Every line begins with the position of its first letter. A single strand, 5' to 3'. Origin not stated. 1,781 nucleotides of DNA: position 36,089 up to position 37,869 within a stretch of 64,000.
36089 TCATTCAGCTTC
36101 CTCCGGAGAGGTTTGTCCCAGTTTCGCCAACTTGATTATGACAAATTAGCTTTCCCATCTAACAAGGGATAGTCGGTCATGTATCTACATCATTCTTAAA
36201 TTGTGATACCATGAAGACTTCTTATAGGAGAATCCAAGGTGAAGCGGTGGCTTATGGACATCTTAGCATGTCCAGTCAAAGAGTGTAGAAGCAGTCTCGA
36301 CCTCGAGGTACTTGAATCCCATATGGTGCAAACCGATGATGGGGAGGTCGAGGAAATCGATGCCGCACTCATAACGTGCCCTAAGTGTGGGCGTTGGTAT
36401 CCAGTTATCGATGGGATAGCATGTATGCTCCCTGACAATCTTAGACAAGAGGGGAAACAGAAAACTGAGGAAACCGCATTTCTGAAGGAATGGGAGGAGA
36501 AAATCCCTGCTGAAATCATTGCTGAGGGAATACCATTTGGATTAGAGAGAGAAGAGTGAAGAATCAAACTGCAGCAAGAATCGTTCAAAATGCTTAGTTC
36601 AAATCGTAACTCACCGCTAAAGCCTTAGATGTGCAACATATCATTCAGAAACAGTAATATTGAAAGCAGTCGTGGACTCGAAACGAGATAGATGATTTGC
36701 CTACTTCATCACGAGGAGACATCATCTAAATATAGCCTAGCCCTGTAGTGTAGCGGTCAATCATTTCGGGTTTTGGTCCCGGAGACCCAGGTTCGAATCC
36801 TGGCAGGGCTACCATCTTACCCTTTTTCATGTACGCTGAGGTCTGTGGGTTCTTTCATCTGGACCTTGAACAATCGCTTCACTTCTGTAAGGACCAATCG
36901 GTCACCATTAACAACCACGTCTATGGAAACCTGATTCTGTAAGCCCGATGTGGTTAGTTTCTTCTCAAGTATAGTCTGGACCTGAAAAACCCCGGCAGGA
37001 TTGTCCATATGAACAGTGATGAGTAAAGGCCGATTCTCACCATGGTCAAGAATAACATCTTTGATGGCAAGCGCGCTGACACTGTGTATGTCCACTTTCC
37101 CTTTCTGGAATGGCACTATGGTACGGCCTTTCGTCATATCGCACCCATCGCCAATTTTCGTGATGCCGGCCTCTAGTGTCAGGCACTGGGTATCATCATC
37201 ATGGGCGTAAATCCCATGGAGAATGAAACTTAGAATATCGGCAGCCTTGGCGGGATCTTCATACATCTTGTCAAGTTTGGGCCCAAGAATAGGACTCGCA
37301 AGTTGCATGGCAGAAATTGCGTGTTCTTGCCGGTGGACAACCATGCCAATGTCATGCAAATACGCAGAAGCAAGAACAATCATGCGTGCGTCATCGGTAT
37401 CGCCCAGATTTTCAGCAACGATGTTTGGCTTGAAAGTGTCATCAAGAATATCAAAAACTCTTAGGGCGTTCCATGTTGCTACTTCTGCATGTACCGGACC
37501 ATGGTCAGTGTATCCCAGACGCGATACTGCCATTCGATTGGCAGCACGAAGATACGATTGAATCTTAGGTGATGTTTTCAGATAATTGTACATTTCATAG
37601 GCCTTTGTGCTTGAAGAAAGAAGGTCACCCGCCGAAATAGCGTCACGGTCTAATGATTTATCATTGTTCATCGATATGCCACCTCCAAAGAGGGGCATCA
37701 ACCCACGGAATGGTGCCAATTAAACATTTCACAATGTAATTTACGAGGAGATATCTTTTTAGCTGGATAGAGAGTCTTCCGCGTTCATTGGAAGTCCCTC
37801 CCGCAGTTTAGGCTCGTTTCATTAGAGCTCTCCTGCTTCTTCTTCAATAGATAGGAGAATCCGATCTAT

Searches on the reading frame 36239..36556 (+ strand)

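Call 26: search_protein_families(library=pfam, proteins=[window:36239-36556:+], max_evalue=0.001)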
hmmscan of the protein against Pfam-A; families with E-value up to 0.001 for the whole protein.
window:36239-36556:+ (106 aa): 1 family
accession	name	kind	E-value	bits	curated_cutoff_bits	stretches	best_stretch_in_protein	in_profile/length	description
PF03966.22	Trm112p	-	1.8e-08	34.6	22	1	5-59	4-40/40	Trm112p-like protein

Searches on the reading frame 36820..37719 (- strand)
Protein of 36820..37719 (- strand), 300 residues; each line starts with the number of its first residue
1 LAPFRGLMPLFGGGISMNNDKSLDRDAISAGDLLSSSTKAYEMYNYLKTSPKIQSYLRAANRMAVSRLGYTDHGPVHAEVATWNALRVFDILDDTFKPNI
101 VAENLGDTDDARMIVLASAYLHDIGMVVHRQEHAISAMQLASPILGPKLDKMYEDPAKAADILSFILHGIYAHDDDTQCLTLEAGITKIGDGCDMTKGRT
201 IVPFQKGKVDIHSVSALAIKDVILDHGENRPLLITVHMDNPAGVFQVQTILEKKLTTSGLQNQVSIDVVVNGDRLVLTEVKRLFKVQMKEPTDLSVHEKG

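Call 26: search_protein_families(library=pfam, proteins=[window:36820-37719:-], max_evalue=0.001)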
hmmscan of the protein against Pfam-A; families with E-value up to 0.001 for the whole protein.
window:36820-37719:- (300 aa): 1 family
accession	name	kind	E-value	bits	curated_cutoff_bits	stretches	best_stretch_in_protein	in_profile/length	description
PF01966.28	HD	-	0.00021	22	22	1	102-195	16-115/116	HD domain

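Call 77: search_protein_families(library=ncbifam, proteins=[window:36820-37719:-], max_evalue=1)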
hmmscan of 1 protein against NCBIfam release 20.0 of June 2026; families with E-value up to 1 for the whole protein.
window:36820-37719:- (300 aa): 0 families

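Call 78: search_solved_structures(query=window:36820-37671:-, max_evalue=1)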
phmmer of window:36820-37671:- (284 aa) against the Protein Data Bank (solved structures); distinct sequences matched with E-value up to 1: 1.
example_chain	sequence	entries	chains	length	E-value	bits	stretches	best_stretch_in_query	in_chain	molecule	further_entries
2o6i_A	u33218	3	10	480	0.022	17.3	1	42-118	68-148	HD domain protein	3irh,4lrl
